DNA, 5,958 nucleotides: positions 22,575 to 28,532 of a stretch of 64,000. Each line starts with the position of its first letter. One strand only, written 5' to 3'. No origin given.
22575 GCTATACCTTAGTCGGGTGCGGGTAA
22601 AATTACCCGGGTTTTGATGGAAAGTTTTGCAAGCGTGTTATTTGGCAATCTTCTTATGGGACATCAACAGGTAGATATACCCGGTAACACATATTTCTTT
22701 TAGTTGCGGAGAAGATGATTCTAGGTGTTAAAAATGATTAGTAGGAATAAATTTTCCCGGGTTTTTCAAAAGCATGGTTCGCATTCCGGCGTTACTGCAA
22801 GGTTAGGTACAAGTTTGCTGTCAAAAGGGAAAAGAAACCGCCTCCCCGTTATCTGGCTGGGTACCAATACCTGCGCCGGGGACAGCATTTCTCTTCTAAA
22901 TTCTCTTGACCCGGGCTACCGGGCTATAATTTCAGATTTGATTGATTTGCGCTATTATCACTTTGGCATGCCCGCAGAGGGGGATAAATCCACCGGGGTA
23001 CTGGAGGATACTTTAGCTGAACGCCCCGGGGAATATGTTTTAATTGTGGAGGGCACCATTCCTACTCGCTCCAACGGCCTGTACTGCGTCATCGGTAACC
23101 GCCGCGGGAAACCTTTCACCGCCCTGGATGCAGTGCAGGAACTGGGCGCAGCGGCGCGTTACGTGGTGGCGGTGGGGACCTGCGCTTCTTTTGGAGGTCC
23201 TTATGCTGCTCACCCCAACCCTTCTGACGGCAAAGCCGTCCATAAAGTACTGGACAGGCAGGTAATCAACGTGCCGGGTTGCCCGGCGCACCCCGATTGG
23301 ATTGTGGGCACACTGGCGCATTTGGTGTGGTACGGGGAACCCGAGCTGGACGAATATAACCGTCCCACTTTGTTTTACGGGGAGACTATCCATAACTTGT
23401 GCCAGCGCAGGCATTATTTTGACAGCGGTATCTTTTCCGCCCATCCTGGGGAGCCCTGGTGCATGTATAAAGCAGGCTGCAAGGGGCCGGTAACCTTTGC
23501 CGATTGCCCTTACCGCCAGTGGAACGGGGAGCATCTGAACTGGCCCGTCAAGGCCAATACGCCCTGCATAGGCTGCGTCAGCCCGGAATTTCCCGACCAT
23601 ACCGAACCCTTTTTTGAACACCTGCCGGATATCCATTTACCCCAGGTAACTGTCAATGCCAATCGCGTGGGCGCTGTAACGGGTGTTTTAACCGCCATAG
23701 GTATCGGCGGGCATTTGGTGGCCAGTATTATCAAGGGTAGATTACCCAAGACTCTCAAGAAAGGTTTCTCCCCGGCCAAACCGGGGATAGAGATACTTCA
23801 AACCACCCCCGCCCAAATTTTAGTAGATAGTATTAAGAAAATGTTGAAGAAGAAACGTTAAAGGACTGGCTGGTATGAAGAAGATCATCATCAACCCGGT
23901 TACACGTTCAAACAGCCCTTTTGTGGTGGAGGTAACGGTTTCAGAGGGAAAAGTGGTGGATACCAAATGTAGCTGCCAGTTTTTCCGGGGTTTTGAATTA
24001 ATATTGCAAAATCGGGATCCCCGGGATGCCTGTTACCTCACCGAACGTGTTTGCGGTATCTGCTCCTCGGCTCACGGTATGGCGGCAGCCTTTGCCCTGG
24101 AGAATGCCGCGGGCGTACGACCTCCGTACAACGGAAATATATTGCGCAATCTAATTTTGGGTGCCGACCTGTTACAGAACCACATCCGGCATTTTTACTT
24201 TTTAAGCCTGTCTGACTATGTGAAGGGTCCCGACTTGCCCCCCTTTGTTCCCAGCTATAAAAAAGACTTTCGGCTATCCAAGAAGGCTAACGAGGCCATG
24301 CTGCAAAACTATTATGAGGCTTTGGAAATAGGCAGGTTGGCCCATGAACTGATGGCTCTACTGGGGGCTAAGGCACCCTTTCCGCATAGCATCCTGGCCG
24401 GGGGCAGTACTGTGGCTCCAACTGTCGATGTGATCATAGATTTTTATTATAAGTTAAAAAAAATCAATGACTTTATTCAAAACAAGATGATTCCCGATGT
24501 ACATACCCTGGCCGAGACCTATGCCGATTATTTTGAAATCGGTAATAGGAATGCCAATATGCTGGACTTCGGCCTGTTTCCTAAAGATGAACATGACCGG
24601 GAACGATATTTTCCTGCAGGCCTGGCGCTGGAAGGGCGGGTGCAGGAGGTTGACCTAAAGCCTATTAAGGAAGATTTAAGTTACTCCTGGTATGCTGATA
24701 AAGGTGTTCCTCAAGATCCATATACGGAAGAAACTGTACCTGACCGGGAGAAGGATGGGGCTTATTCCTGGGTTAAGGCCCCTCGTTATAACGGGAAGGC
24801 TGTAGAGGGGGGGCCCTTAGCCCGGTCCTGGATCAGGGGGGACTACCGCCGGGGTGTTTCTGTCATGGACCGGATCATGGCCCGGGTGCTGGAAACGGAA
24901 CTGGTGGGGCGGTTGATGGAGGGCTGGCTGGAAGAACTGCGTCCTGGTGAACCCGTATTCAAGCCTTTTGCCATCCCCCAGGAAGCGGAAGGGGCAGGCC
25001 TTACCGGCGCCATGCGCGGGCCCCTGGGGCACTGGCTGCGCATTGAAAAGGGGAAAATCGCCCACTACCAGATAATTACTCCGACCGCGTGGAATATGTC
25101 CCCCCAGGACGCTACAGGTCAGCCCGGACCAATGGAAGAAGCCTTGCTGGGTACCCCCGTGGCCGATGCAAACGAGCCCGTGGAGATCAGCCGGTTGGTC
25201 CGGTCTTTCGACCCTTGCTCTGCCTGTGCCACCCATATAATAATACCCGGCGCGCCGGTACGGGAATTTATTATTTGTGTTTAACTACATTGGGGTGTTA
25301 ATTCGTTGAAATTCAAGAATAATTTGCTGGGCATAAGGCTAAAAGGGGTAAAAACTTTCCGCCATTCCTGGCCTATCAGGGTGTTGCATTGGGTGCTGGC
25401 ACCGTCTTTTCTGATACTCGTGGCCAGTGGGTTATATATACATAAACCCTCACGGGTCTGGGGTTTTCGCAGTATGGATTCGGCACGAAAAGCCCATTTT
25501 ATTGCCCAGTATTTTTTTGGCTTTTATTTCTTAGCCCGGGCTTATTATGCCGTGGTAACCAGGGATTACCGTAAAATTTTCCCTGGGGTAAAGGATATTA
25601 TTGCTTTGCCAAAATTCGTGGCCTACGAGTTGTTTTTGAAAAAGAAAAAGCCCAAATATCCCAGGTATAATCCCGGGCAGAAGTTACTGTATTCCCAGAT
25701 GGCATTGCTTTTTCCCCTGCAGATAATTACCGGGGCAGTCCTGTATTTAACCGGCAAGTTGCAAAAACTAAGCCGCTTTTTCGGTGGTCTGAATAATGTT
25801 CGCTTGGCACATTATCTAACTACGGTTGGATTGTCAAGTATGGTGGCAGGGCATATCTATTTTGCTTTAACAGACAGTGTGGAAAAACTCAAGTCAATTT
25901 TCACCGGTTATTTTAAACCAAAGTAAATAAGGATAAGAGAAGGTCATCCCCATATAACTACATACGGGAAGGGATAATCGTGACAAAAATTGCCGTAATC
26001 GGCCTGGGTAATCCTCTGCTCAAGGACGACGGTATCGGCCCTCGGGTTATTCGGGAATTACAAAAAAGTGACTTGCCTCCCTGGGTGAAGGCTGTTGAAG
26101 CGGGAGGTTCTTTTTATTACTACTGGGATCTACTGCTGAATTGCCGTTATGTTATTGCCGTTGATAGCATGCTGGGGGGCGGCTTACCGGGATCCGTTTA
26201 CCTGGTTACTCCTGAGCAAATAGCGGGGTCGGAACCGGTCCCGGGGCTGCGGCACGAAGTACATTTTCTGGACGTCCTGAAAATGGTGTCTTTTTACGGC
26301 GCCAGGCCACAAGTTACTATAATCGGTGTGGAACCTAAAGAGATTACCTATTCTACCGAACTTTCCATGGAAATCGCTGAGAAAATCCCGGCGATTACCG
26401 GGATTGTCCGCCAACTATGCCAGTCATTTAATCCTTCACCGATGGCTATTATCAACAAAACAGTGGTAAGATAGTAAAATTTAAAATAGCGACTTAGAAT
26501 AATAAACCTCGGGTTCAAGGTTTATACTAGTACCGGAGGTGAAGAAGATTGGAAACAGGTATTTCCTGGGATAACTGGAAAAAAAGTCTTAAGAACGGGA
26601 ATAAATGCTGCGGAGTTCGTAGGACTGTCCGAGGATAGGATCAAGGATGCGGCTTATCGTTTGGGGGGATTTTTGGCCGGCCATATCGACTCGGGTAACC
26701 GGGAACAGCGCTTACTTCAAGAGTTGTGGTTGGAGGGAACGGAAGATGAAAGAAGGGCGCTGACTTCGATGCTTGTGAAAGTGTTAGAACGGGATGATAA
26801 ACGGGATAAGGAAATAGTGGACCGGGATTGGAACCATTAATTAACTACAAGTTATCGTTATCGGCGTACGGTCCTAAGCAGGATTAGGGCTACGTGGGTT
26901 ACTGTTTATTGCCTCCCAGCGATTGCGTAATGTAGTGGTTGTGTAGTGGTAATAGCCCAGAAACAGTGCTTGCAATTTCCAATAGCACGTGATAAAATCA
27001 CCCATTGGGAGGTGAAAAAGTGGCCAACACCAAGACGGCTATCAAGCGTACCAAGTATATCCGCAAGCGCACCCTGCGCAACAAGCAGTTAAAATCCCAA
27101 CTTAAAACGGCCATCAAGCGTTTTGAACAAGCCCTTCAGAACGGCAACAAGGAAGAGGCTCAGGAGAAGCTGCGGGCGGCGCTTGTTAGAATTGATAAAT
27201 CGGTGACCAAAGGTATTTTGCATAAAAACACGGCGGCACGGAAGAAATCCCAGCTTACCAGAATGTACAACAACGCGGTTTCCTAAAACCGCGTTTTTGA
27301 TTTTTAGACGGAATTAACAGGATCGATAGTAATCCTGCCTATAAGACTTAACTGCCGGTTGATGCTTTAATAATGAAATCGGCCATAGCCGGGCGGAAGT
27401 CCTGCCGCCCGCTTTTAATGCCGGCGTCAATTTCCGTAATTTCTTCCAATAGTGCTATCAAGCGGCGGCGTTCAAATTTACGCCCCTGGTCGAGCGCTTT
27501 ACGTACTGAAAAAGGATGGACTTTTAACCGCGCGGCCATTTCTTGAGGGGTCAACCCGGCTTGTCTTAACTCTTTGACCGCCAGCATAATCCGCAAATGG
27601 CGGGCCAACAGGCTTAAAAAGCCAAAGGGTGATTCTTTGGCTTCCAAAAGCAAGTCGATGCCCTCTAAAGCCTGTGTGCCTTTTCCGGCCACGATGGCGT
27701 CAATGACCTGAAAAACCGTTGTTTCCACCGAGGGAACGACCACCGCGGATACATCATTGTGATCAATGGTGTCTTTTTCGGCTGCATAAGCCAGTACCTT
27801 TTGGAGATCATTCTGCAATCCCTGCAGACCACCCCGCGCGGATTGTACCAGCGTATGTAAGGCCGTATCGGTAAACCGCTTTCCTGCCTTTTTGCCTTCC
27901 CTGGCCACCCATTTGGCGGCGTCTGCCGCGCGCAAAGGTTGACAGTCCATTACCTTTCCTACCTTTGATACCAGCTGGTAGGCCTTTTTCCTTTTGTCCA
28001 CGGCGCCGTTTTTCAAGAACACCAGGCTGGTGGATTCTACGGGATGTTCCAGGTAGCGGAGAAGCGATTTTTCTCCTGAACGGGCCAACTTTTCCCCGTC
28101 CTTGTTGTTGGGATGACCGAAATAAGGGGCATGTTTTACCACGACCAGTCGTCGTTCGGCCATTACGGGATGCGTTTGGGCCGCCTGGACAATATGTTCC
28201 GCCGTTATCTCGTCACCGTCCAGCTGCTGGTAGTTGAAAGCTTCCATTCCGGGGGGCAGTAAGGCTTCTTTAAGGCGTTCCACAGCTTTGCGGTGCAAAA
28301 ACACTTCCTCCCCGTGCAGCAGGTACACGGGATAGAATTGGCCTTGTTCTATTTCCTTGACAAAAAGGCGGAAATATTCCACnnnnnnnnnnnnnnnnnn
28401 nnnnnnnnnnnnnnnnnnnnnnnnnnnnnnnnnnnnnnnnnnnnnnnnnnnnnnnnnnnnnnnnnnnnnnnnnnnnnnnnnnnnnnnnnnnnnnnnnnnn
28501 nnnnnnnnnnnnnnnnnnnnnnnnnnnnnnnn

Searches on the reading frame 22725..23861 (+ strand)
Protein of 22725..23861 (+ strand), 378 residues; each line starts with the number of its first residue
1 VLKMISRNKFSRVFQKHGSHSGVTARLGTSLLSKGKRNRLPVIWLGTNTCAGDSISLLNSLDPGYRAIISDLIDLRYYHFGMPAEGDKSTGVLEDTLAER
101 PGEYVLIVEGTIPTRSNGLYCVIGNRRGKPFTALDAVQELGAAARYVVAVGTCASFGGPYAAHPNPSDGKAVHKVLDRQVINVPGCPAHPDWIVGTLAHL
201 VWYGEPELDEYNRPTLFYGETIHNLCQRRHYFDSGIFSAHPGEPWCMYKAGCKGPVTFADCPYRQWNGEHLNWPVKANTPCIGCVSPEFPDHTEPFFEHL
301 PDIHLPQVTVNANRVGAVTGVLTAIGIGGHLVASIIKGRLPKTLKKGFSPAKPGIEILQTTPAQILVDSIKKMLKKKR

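Call 28: search_protein_families(library=ncbifam, proteins=[window:22725-23861:+], max_evalue=1e-8)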
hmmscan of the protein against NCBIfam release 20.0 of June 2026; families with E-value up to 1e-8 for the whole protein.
window:22725-23861:+ (378 aa): 3 families
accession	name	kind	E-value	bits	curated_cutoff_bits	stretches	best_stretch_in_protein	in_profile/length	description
TIGR00391.1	hydA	subfamily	3.3e-79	266.7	179.5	1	23-339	33-356/365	hydrogenase small subunit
NF045520.1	H2_NiFeSe_small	exception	3.4e-72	243.5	470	1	31-298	31-313/314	NiFeSe hydrogenase small subunit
NF007779.0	PRK10468.1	equivalog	2.5e-56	191.3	659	1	22-286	30-297/372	hydrogenase 2 small subunit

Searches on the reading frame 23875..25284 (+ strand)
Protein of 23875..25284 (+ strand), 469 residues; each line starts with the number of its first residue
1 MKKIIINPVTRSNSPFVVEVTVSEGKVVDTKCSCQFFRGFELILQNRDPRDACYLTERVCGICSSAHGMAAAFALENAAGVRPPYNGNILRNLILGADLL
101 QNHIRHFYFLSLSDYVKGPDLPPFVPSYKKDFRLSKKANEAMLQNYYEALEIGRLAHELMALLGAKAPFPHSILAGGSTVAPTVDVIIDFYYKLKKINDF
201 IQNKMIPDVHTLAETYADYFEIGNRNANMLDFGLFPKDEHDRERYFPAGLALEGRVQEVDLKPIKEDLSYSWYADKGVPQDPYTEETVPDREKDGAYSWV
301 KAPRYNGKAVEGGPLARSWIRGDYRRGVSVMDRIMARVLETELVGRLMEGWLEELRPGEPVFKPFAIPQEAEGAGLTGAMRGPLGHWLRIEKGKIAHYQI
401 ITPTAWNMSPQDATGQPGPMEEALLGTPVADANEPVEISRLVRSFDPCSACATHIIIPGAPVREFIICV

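Call 28: search_protein_families(library=ncbifam, proteins=[window:23875-25284:+], max_evalue=1e-8)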
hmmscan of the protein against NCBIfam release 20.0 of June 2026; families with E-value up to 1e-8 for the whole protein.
window:23875-25284:+ (469 aa): 8 families
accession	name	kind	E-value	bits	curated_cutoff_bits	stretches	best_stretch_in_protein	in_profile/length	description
NF033181.1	NiFeSe_hydrog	equivalog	7.7e-161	536.4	600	1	1-458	1-499/507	nickel-dependent hydrogenase large subunit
NF045518.1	H2_NiFeSe_large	exception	2.2e-149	498.4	780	2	3-321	3-322/485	NiFeSe hydrogenase large subunit HysA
NF007778.0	PRK10467.1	equivalog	3.2e-74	250.2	969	3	369-456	467-554/567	hydrogenase 2 large subunit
NF007550.0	PRK10170.1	equivalog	8e-67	226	1101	3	2-116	17-132/597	Ni/Fe-hydrogenase large subunit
TIGR03295.1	frhA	equivalog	2.9e-37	128.6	392.5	1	2-457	3-398/412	coenzyme F420 hydrogenase subunit alpha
NF040828.1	sulfhyd_ShyA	equivalog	8e-25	87.6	700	2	6-120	5-120/415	NAD(P)-dependent hydrogenase/sulfhydrogenase 2 subunit alpha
NF041785.2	VhuA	equivalog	2.6e-20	72.4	800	1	1-219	1-212/418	F420-non-reducing hydrogenase Vhu subunit A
NF040832.1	sulfhyd_HydA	equivalog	3.1e-20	72.7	880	1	5-195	6-183/426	NADPH-dependent hydrogenase/sulfhydrogenase 1 subunit alpha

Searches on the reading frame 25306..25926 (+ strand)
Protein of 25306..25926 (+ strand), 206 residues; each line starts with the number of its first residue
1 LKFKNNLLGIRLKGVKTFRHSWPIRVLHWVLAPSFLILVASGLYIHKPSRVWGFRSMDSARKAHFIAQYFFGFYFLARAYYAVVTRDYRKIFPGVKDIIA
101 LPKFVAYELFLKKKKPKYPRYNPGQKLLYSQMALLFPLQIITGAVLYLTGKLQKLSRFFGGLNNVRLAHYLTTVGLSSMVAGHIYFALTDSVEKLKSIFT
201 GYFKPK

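Call 28: search_protein_families(library=ncbifam, proteins=[window:25306-25926:+], max_evalue=1e-8)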
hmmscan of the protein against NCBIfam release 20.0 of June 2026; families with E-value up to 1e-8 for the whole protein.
window:25306-25926:+ (206 aa): 2 families
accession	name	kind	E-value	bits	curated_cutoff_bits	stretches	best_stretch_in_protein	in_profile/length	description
TIGR02125.1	CytB-hydogenase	equivalog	1.4e-33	116.2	121.5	1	19-202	2-207/212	Ni/Fe-hydrogenase, b-type cytochrome subunit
TIGR01583.1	formate-DH-gamm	equivalog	1.8e-14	54.2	115.85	1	18-203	3-185/204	formate dehydrogenase subunit gamma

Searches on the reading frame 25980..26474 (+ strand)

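Call 28: search_protein_families(library=ncbifam, proteins=[window:25980-26474:+], max_evalue=1e-8)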
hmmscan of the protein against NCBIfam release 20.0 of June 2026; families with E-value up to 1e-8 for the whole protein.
window:25980-26474:+ (164 aa): 5 families
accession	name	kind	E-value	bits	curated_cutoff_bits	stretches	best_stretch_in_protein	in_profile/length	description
TIGR00072.1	hydrog_prot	superfamily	2.2e-29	102.3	47.45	1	6-145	2-143/145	hydrogenase maturation protease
NF045519.1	NiFeSe_H2_mat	exception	1.4e-22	80.1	190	1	3-146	2-146/152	NiFeSe hydrogenase maturation protease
TIGR00140.1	hupD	subfamily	1.2e-20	74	151.8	1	4-144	1-145/151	HyaD/HybD family hydrogenase maturation endopeptidase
NF007777.0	PRK10466.1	equivalog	3.8e-13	49.5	190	1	3-147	2-149/164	HyaD/HybD family hydrogenase maturation endopeptidase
TIGR00130.1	frhD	equivalog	1.7e-11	44.4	134.95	1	3-137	4-141/153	coenzyme F420-reducing hydrogenase, FrhD protein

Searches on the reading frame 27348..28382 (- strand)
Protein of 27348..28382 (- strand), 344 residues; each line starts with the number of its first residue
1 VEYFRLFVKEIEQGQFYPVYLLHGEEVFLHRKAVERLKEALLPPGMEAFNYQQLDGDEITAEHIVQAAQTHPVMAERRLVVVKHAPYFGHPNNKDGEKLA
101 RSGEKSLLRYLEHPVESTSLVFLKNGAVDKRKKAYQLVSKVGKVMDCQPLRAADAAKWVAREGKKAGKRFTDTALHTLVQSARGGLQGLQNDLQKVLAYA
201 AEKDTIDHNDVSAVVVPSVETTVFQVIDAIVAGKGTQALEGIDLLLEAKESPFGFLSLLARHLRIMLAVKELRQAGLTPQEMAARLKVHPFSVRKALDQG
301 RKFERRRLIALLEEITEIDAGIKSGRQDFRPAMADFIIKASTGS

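Call 28: search_protein_families(library=ncbifam, proteins=[window:27348-28382:-], max_evalue=1e-8)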
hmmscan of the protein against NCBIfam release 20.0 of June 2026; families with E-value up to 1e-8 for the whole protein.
window:27348-28382:- (344 aa): 3 families
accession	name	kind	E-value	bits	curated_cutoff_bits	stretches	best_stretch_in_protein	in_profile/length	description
TIGR01128.2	holA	equivalog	8.5e-83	278.3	80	1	19-339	1-315/316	DNA polymerase III subunit delta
NF004165.0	PRK05629.1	equivalog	1.3e-16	60.6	301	1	16-327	6-303/319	DNA polymerase III subunit delta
NF005918.0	PRK07914.1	equivalog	3.9e-13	49.6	420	1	16-328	5-302/321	hypothetical protein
